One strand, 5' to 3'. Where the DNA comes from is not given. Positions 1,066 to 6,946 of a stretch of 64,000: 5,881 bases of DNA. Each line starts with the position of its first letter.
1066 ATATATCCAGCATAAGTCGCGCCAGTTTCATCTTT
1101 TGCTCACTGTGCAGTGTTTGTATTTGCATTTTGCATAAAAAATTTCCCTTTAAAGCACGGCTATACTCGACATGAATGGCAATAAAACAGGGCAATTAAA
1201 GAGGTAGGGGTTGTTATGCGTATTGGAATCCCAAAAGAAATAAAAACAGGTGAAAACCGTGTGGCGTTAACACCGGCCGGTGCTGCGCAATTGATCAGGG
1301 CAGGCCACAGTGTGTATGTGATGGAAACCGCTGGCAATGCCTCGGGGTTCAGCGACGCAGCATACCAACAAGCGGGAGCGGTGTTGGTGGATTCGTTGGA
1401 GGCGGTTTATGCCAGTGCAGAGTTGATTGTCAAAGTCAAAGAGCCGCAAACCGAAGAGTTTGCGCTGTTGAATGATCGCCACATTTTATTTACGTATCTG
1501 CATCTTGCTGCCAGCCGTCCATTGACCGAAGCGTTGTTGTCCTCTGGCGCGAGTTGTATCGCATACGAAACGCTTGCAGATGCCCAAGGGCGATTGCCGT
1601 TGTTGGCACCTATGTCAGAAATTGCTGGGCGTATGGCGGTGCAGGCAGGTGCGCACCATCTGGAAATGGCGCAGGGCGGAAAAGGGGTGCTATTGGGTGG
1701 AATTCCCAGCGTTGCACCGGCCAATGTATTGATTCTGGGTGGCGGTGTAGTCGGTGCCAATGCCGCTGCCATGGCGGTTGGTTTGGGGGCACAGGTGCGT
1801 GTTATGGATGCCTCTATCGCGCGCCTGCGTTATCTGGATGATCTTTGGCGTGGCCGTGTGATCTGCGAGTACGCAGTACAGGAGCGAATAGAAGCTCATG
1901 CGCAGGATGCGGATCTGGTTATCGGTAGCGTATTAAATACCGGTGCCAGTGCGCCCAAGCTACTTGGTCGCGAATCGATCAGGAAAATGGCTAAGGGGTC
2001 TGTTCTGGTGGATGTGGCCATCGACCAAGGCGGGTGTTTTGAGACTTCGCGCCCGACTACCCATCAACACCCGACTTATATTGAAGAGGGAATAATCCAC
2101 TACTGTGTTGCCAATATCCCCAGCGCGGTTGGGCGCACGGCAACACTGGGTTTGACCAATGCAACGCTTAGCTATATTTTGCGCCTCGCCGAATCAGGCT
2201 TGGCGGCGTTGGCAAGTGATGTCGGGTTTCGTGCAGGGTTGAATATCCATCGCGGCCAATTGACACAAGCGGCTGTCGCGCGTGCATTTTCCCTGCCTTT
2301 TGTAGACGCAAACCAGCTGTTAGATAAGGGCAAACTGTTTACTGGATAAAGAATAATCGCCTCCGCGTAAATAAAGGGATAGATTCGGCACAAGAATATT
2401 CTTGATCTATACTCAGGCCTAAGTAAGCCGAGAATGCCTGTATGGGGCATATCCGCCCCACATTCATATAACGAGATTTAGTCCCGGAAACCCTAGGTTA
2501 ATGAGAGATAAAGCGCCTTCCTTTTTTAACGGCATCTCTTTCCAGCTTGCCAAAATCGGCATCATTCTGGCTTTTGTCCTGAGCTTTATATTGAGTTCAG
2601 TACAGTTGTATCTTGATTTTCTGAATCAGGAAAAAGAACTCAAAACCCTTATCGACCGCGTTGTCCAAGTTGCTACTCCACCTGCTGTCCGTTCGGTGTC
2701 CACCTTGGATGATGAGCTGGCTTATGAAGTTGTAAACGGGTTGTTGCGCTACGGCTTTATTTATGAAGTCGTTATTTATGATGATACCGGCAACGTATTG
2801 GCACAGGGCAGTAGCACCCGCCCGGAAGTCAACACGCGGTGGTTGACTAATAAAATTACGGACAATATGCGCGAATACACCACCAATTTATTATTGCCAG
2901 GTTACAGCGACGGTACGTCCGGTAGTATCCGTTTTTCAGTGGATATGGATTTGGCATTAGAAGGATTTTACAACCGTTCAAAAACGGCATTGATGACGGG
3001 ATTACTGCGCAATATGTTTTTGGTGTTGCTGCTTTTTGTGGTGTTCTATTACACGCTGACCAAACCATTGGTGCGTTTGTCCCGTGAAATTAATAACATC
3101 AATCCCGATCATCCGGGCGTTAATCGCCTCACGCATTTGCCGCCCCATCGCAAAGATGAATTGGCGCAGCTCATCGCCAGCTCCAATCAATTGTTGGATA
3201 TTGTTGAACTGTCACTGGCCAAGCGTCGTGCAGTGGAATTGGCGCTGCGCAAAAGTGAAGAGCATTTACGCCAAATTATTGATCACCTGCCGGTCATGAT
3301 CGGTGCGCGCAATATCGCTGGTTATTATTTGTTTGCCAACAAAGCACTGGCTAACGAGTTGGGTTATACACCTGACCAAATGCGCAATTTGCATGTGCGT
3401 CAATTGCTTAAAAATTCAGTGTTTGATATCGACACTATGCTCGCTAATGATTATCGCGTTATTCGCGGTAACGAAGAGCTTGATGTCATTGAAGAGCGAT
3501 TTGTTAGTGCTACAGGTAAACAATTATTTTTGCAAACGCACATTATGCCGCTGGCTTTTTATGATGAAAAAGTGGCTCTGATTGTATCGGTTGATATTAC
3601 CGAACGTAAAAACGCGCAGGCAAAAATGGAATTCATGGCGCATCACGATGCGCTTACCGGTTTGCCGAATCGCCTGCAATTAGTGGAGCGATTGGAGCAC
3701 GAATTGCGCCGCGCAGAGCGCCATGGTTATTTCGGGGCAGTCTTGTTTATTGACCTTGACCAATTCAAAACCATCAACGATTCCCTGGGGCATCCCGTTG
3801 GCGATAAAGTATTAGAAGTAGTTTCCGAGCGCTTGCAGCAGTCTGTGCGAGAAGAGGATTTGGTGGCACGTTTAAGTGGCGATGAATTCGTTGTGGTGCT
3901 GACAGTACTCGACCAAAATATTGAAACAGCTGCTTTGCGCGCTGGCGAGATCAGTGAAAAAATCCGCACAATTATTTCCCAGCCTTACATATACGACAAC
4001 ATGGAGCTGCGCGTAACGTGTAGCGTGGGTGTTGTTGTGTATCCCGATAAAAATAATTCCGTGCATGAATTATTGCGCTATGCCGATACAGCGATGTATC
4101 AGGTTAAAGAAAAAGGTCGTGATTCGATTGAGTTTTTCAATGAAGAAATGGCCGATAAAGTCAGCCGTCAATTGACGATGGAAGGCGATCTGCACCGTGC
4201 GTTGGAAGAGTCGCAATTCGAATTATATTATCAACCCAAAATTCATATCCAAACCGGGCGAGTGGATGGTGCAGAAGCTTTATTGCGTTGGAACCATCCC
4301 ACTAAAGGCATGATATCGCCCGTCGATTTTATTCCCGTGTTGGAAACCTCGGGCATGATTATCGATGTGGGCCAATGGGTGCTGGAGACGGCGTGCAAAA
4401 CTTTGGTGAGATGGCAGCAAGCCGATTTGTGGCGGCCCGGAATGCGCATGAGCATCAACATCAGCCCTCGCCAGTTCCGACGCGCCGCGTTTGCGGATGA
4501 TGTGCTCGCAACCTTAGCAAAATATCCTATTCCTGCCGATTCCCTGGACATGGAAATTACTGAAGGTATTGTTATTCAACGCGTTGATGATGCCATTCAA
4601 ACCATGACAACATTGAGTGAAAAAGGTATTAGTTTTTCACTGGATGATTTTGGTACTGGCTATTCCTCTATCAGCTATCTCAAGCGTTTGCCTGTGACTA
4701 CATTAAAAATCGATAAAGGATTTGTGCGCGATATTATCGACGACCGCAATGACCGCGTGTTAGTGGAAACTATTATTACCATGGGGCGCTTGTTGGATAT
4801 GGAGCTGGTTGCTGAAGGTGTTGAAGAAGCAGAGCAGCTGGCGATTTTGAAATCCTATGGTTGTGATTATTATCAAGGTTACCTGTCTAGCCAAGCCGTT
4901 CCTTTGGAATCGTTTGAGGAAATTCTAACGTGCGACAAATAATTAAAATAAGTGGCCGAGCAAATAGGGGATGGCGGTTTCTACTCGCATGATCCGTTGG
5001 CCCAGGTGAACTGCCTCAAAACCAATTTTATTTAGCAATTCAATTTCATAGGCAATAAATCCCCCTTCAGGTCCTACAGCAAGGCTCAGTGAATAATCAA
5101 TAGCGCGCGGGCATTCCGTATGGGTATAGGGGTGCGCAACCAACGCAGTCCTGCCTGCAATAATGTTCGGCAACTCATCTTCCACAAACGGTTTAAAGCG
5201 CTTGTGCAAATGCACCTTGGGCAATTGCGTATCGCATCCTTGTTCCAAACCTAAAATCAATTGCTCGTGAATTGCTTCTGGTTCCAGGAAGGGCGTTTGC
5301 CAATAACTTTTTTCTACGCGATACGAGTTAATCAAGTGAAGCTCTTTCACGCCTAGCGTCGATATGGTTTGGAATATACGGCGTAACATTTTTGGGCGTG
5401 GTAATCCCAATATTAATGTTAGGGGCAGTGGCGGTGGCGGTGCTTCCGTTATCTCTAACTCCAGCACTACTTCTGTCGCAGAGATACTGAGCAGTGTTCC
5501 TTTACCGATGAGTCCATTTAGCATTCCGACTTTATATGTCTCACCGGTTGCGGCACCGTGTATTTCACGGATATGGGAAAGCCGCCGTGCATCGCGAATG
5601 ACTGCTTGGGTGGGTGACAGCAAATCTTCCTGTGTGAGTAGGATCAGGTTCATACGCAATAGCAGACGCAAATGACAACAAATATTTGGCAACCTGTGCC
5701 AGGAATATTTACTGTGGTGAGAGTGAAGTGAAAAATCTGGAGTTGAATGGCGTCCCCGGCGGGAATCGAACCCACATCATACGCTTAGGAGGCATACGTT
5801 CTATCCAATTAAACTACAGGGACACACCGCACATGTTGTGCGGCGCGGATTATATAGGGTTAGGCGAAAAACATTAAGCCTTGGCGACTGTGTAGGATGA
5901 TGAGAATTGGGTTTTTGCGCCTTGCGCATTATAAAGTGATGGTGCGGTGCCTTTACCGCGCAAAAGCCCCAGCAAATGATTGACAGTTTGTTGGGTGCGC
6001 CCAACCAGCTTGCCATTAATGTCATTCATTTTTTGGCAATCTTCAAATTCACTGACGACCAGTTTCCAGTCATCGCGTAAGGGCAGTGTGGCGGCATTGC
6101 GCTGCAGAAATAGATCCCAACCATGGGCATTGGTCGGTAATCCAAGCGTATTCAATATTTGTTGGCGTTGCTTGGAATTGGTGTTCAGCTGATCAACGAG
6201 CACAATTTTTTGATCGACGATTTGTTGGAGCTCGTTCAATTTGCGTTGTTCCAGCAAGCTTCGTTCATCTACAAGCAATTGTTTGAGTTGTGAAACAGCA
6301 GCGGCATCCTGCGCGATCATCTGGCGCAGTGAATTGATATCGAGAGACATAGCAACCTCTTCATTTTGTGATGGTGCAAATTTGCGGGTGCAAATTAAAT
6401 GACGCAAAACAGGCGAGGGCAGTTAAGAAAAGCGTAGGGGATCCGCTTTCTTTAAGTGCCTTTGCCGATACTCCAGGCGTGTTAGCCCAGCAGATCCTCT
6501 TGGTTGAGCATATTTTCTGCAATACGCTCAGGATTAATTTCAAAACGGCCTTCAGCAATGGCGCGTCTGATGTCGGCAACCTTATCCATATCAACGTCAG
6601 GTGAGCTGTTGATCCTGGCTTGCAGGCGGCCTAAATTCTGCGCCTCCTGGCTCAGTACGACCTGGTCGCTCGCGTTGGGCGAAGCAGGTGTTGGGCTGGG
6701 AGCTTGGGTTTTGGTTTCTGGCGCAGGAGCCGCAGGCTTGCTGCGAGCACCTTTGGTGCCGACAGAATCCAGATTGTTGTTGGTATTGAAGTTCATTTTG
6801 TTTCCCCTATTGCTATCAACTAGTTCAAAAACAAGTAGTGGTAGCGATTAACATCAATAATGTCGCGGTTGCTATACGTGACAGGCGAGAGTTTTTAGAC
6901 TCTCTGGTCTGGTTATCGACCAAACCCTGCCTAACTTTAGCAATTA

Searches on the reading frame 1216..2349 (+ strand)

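Call 55: search_protein_families(library=pfam, proteins=[window:1216-2349:+], max_evalue=0.001)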
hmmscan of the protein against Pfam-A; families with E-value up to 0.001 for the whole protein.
window:1216-2349:+ (377 aa): 5 families
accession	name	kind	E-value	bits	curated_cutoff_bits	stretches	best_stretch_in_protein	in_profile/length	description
PF01262.27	AlaDh_PNT_C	-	1.5e-77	260.3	23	1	141-351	1-213/214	Alanine dehydrogenase/PNT, C-terminal domain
PF05222.21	AlaDh_PNT_N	-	8.9e-47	159.2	30.4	1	4-137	1-136/136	Alanine dehydrogenase/PNT, N-terminal domain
PF02826.25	2-Hacid_dh_C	-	5.1e-05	23.2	25.1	1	166-268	34-127/178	D-isomer specific 2-hydroxyacid dehydrogenase, NAD binding domain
PF00070.33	Pyr_redox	-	0.00021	22.2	22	1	170-209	1-40/82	Pyridine nucleotide-disulphide oxidoreductase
PF07992.20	Pyr_redox_2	-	0.00055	19.9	26.1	1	164-211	142-185/291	Pyridine nucleotide-disulphide oxidoreductase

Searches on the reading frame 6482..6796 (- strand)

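Call 55: search_protein_families(library=pfam, proteins=[window:6482-6796:-], max_evalue=0.001)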
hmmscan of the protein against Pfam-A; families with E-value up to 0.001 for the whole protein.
window:6482-6796:- (104 aa): 1 family
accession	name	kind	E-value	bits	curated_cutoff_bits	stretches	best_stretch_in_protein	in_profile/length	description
PF04316.19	FlgM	-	6e-19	68.4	25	1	44-98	1-55/55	Anti-sigma-28 factor, FlgM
